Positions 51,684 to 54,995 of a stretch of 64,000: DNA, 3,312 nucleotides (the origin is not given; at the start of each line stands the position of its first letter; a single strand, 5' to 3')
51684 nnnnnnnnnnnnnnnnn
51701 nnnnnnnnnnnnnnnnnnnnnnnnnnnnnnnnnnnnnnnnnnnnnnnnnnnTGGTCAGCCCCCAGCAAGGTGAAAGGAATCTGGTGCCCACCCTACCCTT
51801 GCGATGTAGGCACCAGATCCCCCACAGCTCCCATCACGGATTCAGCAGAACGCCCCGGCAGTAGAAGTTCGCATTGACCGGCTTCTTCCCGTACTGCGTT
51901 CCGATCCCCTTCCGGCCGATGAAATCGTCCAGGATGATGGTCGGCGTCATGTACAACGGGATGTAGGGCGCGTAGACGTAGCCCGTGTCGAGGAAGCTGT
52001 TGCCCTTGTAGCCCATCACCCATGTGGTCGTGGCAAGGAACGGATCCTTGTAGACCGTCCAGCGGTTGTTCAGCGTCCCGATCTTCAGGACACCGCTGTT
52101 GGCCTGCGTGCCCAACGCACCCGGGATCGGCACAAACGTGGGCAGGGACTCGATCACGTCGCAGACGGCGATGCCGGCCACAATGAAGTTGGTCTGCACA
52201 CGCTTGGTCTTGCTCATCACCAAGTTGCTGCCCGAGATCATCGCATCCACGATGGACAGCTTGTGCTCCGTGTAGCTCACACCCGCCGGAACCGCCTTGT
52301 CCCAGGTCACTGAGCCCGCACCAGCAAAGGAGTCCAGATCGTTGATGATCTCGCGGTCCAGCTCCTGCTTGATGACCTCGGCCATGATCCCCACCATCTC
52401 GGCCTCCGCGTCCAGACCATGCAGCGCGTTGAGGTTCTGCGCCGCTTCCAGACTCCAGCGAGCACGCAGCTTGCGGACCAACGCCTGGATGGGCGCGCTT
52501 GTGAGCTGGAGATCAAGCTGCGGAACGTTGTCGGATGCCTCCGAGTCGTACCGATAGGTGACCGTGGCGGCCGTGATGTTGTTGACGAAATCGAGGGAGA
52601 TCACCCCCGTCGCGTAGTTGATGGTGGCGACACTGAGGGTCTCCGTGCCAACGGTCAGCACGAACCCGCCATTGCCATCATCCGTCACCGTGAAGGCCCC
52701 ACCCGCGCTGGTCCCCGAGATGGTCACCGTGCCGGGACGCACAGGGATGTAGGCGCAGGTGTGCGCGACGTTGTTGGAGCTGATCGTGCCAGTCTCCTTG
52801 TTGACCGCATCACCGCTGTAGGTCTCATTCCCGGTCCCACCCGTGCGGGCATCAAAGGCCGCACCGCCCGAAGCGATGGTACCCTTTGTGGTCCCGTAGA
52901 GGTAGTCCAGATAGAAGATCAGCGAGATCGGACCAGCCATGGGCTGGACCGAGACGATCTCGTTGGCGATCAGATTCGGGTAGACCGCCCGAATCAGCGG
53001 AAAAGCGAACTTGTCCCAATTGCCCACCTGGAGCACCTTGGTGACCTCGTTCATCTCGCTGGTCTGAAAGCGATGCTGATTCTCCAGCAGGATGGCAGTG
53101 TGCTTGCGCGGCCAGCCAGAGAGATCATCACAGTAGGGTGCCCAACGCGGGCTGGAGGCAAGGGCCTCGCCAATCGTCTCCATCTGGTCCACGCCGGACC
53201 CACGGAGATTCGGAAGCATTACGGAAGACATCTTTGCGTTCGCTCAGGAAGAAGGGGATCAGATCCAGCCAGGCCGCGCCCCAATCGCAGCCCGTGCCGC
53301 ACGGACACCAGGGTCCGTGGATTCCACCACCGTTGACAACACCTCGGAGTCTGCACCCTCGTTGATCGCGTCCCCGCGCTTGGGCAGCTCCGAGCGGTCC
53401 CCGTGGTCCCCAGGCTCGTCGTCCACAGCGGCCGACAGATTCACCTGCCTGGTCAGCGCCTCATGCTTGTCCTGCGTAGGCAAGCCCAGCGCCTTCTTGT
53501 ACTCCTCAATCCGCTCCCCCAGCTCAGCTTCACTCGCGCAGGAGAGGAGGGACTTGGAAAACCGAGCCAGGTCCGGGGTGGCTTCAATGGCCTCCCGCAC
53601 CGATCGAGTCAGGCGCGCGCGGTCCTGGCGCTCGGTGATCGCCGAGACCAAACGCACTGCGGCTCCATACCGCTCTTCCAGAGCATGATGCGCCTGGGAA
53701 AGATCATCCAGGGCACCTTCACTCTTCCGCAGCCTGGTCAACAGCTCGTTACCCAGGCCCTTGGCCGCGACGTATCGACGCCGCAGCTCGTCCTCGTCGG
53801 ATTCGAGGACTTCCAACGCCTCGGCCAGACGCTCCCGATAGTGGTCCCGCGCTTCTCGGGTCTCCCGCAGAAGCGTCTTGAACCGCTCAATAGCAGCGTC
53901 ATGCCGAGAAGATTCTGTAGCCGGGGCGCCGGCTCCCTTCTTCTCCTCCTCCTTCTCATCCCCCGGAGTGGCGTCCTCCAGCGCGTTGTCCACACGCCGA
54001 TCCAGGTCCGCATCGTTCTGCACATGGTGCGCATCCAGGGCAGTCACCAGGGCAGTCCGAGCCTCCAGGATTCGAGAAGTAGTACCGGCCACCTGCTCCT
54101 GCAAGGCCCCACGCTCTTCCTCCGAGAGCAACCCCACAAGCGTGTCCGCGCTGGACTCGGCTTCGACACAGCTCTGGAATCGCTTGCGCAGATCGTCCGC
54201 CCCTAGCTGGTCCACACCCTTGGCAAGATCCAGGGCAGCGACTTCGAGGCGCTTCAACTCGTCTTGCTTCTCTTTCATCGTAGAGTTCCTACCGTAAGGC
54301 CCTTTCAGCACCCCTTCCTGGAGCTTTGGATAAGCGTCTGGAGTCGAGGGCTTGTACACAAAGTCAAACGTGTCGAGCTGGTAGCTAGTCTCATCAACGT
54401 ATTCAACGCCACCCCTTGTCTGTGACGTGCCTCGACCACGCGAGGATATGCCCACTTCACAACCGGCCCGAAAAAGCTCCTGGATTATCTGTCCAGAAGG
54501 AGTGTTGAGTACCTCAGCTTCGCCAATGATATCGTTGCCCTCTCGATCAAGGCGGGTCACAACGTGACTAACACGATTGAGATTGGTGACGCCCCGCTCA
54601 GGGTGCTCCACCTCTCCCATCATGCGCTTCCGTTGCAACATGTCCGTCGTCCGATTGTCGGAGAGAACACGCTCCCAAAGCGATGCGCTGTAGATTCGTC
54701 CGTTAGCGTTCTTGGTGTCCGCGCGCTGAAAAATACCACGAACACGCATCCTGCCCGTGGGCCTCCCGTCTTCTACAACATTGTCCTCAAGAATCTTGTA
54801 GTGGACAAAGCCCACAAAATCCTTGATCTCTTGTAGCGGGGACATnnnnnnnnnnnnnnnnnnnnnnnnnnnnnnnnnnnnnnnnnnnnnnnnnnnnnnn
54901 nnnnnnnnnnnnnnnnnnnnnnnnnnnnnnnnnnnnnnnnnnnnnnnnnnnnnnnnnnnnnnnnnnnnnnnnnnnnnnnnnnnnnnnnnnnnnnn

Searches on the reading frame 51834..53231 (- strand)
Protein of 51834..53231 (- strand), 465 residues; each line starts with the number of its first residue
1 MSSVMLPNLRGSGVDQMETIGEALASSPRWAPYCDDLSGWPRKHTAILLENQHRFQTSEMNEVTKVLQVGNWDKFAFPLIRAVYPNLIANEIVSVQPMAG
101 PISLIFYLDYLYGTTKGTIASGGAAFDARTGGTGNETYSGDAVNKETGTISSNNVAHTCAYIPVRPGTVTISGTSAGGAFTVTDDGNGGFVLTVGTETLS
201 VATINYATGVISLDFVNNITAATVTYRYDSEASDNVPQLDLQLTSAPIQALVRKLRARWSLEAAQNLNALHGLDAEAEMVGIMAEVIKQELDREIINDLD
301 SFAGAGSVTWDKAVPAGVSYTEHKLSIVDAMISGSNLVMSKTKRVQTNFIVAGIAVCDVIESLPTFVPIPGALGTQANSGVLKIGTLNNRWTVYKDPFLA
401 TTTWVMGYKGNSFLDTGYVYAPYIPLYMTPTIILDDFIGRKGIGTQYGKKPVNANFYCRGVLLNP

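Call 9: search_protein_families(library=phrogs, proteins=[window:51834-53231:-], max_evalue=0.001)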
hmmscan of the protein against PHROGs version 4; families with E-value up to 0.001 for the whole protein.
window:51834-53231:- (465 aa): 5 families
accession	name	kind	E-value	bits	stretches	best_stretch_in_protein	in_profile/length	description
phrog_138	-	head and packaging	1.7e-62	212.9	1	42-448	27-404/444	major head protein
phrog_1014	-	unknown function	4.8e-12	46.2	1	182-400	252-485/567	-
phrog_6128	-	unknown function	7.1e-05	21.7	1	115-224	766-872/1200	-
phrog_9261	-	unknown function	0.00014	21.5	1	113-237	298-419/703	-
phrog_12830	-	head and packaging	0.00023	22.5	1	68-106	88-126/128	major head protein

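Call 25: search_dna_similar(query=window:51834-53231:-, collection=phages, mode=protein, max_rows=15)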
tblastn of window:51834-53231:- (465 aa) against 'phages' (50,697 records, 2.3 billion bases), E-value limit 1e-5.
Records with a match: 2548; places in all: 2551; records where one place covers at least 80% of the query: 1026.
Best place of each record, by identity: <60% 2548.
By first word of the organism name: Escherichia 663; Synechococcus 387; Klebsiella 288; Salmonella 199; Vibrio 139; Shigella 89; Aeromonas 85; Acinetobacter 72; Cyanophage 61; Enterobacter 57; and 64 more.
By host as written in the record: - 453; Escherichia coli 277; Synechococcus 107; Klebsiella pneumoniae 96; Escherichia coli O157:H7 39; Synechococcus sp. 38; Salmonella enterica 29; Synechococcus sp. WH7803 28; and 572 more.
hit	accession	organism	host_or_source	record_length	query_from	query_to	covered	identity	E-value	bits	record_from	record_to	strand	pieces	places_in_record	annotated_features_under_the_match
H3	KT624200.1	Bacillus phage SP-15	Bacillus subtilis W-23-S(r); Bacillus ...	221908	56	464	88%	39.2%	3e-38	284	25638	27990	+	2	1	major capsid protein (x2) | putative endonuclease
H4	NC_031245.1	Bacillus phage SP-15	Bacillus subtilis W-23-S(r); Bacillus ...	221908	56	464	88%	39.2%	3e-38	284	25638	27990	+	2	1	major capsid protein (x2) | putative endonuclease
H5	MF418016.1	Bacillus phage vB_BceM-HSE3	Bacillus cereus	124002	46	462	90%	38.2%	1e-71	252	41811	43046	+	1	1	major capsid protein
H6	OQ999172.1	Listeria phage LIS04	Listeria innocua ATCC 51742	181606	49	464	89%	38.1%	2e-78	271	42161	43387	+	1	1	major capsid protein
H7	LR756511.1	uncultured phage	metagenomic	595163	33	464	93%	34.6%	1e-68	243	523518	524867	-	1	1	record has no annotation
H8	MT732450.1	Maribacter phage Colly_1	Maribacter forsetii DSM18668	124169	9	464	98%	31.5%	5e-48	183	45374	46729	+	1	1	major capsid protein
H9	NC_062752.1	Maribacter phage Colly_1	Maribacter forsetii DSM18668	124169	9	464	98%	31.5%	5e-48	183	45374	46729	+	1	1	major capsid protein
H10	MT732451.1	Maribacter phage Molly_1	Maribacter forsetii DSM18668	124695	9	464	98%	31.3%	8e-48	182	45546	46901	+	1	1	major capsid protein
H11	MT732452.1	Maribacter phage Molly_2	Maribacter forsetii DSM18668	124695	9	464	98%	31.3%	8e-48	182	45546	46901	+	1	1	major capsid protein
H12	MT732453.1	Maribacter phage Molly_3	Maribacter forsetii DSM18668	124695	9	464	98%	31.3%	8e-48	182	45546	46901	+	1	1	major capsid protein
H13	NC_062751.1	Maribacter phage Molly_1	Maribacter forsetii DSM18668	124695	9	464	98%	31.3%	8e-48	182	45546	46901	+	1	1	major capsid protein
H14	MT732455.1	Maribacter phage Molly_5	Maribacter forsetii DSM18668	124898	9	464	98%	31.3%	8e-48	182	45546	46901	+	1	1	major capsid protein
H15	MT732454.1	Maribacter phage Molly_4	Maribacter forsetii DSM18668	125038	9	464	98%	31.3%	8e-48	182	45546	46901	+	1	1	major capsid protein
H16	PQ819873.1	Streptococcus phage vB_SagM-GXN1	Streptococcus agalactiae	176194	46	460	89%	33.9%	5e-66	235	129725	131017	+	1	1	major capsid protein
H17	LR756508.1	uncultured phage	metagenomic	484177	29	465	94%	30.1%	9e-52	194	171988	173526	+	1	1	record has no annotation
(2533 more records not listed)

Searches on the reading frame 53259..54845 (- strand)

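Call 9: search_protein_families(library=phrogs, proteins=[window:53259-54845:-], max_evalue=0.001)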
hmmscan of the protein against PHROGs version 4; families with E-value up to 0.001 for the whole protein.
window:53259-54845:- (528 aa): 2 families
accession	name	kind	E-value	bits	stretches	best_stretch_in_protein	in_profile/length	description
phrog_207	-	head and packaging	3.4e-46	159.3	1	21-189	28-196/519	head maturation protease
phrog_3014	-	head and packaging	9.2e-06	26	0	38-86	32-80/266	head maturation protease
